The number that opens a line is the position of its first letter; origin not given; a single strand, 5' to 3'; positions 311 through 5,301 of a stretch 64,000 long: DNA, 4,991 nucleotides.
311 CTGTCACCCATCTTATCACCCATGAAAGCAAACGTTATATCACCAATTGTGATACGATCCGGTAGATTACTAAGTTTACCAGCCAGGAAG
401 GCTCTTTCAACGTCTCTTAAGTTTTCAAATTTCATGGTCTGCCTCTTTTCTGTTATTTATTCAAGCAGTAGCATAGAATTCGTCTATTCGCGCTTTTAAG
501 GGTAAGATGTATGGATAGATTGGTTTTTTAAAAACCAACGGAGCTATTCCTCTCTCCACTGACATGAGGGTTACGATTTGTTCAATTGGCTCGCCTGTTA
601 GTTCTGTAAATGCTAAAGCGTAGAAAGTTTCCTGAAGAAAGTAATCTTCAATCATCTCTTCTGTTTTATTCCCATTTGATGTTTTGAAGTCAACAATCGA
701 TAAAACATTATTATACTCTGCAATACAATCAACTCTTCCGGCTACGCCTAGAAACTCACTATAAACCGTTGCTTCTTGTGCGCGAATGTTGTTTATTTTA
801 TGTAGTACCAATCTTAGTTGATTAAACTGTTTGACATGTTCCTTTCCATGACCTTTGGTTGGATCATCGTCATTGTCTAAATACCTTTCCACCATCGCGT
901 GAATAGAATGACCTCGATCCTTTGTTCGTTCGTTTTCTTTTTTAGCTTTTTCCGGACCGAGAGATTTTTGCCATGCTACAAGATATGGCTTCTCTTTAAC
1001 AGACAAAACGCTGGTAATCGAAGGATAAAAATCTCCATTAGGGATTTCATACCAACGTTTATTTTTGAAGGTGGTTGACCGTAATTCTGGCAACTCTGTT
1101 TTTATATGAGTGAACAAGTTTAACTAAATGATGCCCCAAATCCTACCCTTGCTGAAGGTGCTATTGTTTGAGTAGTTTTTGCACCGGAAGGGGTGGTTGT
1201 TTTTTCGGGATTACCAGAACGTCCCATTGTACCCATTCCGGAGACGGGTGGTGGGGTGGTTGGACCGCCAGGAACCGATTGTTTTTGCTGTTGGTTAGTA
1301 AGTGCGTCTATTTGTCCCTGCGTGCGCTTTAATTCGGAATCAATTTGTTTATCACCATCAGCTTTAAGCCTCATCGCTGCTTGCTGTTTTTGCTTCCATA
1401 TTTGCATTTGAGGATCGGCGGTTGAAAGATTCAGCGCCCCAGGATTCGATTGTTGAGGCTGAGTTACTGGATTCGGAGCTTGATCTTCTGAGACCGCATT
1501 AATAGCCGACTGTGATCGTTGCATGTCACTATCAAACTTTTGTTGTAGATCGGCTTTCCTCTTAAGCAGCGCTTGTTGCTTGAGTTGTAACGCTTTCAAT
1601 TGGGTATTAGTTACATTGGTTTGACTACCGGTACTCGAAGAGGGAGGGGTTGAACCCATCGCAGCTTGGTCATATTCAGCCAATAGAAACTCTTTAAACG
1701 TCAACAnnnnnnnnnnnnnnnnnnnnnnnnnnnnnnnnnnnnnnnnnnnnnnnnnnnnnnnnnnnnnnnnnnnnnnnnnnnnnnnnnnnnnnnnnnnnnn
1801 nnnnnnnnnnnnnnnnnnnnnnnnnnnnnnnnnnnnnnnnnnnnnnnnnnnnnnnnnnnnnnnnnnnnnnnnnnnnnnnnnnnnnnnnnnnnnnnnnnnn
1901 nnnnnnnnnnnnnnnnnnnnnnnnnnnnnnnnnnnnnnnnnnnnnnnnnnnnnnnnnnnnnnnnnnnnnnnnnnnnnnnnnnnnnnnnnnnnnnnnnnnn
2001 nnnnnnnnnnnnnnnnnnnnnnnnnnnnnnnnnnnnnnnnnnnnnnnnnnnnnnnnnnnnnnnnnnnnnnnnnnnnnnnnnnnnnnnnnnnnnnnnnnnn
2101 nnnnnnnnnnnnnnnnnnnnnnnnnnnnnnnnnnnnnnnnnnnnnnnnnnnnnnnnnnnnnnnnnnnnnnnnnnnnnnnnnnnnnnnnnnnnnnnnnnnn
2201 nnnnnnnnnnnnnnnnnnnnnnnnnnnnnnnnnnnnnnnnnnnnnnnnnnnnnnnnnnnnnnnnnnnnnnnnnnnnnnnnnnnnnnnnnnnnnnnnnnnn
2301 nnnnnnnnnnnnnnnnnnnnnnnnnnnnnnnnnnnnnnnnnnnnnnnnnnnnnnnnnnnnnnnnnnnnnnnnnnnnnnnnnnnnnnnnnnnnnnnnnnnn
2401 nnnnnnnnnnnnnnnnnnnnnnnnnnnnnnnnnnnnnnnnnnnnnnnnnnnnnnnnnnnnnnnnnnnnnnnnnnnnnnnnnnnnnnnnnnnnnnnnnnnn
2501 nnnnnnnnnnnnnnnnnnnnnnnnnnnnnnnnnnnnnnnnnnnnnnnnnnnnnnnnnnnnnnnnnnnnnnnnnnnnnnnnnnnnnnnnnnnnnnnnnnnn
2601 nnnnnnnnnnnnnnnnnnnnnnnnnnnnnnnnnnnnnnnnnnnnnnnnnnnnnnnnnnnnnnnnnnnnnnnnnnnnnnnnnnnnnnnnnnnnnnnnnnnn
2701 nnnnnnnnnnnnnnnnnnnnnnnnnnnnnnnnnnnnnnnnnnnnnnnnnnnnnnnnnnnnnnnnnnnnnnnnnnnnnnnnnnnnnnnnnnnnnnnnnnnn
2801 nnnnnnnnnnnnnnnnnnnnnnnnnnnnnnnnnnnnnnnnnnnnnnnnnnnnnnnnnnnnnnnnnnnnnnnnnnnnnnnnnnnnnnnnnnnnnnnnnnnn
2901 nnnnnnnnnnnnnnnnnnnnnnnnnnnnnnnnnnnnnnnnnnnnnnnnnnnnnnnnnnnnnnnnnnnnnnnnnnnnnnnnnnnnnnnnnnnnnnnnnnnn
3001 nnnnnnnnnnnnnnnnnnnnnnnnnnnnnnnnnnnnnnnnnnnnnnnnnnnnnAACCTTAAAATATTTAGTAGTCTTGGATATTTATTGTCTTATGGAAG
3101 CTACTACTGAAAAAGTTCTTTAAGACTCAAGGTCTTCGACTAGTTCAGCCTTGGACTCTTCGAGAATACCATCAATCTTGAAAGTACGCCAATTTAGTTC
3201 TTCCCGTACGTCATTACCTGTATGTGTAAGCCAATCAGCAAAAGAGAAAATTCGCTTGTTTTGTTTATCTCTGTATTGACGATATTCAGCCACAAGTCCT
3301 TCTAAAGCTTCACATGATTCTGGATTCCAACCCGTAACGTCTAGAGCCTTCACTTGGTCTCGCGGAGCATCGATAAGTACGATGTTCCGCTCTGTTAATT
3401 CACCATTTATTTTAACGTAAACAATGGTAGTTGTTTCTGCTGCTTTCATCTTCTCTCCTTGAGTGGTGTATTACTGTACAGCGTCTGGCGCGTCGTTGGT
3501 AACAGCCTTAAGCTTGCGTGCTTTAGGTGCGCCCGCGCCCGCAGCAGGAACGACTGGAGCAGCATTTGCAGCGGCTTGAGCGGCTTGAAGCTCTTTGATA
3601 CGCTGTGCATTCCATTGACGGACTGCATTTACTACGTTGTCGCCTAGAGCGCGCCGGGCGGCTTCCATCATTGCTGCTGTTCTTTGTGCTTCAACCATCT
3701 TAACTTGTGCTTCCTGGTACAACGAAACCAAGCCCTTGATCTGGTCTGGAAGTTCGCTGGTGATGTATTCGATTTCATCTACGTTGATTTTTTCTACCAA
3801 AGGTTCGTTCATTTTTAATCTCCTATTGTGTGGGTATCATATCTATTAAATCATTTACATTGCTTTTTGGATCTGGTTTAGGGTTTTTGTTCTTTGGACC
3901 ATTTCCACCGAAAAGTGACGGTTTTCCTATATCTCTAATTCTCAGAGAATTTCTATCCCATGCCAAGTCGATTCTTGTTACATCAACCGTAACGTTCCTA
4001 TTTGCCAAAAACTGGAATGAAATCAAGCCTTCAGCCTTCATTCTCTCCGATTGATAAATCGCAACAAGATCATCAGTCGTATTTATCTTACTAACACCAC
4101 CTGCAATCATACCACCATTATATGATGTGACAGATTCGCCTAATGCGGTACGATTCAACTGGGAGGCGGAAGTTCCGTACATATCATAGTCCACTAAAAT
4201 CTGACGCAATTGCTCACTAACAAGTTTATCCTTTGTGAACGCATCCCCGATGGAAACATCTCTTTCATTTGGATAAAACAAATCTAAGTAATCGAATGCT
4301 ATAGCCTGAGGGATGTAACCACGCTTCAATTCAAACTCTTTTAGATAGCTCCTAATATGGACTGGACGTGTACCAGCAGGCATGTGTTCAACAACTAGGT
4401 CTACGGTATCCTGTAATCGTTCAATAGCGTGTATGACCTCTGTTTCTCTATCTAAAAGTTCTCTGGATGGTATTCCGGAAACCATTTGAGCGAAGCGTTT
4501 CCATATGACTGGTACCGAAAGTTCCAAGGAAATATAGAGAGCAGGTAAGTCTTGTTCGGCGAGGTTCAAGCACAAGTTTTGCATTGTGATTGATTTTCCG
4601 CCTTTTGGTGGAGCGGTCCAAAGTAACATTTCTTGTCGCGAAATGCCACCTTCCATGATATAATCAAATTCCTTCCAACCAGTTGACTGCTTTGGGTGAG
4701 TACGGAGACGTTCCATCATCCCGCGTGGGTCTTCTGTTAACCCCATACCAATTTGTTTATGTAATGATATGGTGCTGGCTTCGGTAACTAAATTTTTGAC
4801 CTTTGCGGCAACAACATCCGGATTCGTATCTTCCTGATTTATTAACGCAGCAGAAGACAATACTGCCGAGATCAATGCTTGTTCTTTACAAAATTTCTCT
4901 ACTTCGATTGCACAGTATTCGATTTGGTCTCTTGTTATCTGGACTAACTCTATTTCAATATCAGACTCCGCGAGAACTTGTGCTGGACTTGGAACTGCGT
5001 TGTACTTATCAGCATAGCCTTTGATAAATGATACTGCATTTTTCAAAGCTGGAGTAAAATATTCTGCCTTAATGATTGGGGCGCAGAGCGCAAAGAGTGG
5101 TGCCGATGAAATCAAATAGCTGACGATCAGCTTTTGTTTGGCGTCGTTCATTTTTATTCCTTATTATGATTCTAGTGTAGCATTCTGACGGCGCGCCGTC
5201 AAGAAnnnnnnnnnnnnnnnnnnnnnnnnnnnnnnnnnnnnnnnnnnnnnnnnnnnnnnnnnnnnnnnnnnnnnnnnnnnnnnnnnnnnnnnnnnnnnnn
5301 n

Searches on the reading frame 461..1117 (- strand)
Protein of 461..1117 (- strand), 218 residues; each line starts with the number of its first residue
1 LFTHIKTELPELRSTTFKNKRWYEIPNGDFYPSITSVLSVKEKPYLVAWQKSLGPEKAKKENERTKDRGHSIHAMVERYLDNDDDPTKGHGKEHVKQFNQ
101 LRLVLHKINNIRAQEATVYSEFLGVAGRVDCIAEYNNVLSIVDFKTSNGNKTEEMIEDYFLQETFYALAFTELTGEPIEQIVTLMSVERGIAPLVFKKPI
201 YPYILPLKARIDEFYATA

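Call 29: find_encoding_contigs(protein=window:461-1117:-, flank=10000, max_places=3)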
Protein window:461-1117:- (218 aa): 2 contigs read that carry it; 1 place shown.
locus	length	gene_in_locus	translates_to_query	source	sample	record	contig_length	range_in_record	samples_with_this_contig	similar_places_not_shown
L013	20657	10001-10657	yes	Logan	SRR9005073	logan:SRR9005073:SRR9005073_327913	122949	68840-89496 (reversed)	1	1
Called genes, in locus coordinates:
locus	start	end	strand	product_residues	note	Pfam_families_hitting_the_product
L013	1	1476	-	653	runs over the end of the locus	PF00317:Ribonuc_red_lgN, PF02867:Ribonuc_red_lgC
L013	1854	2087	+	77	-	-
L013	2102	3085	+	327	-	PF09414:RNA_ligase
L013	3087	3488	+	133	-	-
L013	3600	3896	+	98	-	-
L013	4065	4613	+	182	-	-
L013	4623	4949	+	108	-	-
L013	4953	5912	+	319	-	-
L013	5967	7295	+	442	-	PF03796:DnaB_C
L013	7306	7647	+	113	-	-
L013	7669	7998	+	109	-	-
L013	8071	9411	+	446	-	-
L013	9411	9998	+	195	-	-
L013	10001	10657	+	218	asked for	PF12705:PDDEXK_1 (weak)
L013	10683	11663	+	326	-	PF05618:RimB-like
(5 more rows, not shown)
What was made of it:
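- The phage is a distant T4-type myovirus with gp25- and gp5-like baseplate genes in the left flank (call 29).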

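Call 75: search_protein_families(library=pfam, proteins=[window:461-1117:-], max_evalue=0.01)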
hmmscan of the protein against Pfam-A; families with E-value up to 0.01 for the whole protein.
window:461-1117:- (218 aa): 1 family
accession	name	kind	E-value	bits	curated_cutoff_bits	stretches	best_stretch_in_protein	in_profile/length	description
PF12705.13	PDDEXK_1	-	1.5e-07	32.1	22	1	118-174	113-173/247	PD-(D/E)XK nuclease superfamily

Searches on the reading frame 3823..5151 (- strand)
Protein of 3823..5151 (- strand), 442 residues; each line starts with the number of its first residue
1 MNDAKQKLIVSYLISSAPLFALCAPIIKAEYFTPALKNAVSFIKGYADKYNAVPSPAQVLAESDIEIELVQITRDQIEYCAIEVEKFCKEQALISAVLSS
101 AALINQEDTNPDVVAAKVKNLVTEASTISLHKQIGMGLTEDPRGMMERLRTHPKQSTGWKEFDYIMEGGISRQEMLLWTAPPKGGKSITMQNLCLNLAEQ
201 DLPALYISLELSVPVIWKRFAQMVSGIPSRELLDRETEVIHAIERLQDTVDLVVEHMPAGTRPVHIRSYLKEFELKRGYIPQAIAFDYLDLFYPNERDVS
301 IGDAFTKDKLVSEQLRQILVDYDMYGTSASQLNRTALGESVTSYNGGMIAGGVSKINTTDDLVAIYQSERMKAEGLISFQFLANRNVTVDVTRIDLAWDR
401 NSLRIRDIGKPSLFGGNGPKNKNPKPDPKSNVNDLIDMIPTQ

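Call 12: search_protein_families(library=pfam, proteins=[window:3823-5151:-], max_evalue=0.1)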
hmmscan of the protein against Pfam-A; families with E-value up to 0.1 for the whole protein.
window:3823-5151:- (442 aa): 5 families
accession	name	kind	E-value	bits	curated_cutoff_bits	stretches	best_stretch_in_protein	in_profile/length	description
PF03796.21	DnaB_C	-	6.5e-09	36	27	1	156-335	3-181/255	DnaB-like helicase C terminal domain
PF06745.19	ATPase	-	3.9e-05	23.6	26.6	1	156-223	2-70/231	KaiC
PF13481.12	AAA_25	-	0.0023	18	27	1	163-233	23-106/195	AAA domain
PF20307.4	divDNAB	-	0.042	13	26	0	156-204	58-108/356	Divergent DnaB-like ATPase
PF19692.4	DUF6193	-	0.096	13.1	26.9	0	235-265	79-109/112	Family of unknown function (DUF6193)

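Call 42: search_dna_similar(query=window:3823-5151:-, collection=phages, mode=protein, max_rows=15)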
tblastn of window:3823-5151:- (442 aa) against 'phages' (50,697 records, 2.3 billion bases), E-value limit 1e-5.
Records with a match: 2862; places in all: 2865; records where one place covers at least 80% of the query: 2009.
Best place of each record, by identity: <60% 2862.
By first word of the organism name: Escherichia 640; Synechococcus 377; Staphylococcus 343; Klebsiella 288; Bacillus 128; Vibrio 110; Shigella 82; Aeromonas 78; Acinetobacter 71; Cyanophage 61; and 61 more.
By host as written in the record: - 481; Escherichia coli 270; Staphylococcus aureus 112; Synechococcus 107; Klebsiella pneumoniae 94; Listeria monocytogenes 43; Synechococcus sp. 38; Synechococcus sp. WH7803 28; and 644 more.
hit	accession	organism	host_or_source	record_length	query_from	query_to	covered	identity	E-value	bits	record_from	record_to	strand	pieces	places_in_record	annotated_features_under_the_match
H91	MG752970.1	Ralstonia phage RsoM2USA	Ralstonia solanacearum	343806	1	405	92%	34.4%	2e-66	236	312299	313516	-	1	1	hypothetical protein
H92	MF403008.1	Agrobacterium phage Atu_ph07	Agrobacterium tumefaciens C58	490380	2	407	92%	33.7%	3e-67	238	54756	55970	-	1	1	DNA primase/helicase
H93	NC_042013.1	Agrobacterium phage Atu_ph07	Agrobacterium tumefaciens C58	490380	2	407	92%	33.7%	3e-67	238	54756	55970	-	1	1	DNA primase/helicase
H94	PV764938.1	Sinorhizobium phage Phosso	Sinohrizobium meliloti NRRL L-50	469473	2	407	92%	33.6%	8e-66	234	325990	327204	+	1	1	DnaB-like dsDNA helicase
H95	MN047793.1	Xanthomonas phage Xoo-sp13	Xanthomonas oryzae pv. oryzae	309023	1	407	92%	33.3%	5e-47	179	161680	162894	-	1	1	DNA primase/helicase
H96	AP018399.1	Xanthomonas phage XacN1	Xanthomonas citri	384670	1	409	93%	32.3%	7e-47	179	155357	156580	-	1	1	DNA primase/helicase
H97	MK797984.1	Pseudomonas phage vB_PaeM_PA5oct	-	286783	2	408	92%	32.5%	3e-53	197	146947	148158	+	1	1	hypothetical protein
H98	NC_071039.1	Pseudomonas phage vB_PaeM_PA5oct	-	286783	2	408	92%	32.5%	3e-53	197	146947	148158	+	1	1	DnaB-like replicative helicase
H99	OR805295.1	Pseudomonas phage Paride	Pseudomonas aeruginosa PAO1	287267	2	408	92%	32.5%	3e-53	197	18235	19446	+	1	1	DnaB-like replicative helicase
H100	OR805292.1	Pseudomonas phage Cassandra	Pseudomonas aeruginosa PAO1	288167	2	408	92%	32.5%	3e-53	197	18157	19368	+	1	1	DnaB-like replicative helicase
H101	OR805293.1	Pseudomonas phage Deifobo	Pseudomonas aeruginosa PAO1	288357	2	408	92%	32.5%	3e-53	197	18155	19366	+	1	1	DnaB-like replicative helicase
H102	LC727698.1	Pseudomonas phage sp. 30-3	Pseudomonas aeruginosa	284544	2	408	92%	32.5%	3e-53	197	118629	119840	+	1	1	DNA helicase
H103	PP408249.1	Pseudomonas phage vB_Pa-PAC2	Pseudomonas aeruginosa PAO1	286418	2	408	92%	32.5%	3e-53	197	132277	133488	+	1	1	DNA primase/helicase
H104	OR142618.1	Pseudomonas phage Callisto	Pseudomonas aeruginosa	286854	2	408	92%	32.5%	3e-53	197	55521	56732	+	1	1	radA: DNA repair protein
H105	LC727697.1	Pseudomonas phage sp. 30-2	Pseudomonas aeruginosa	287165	2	408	92%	32.5%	3e-53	197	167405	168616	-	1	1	DNA helicase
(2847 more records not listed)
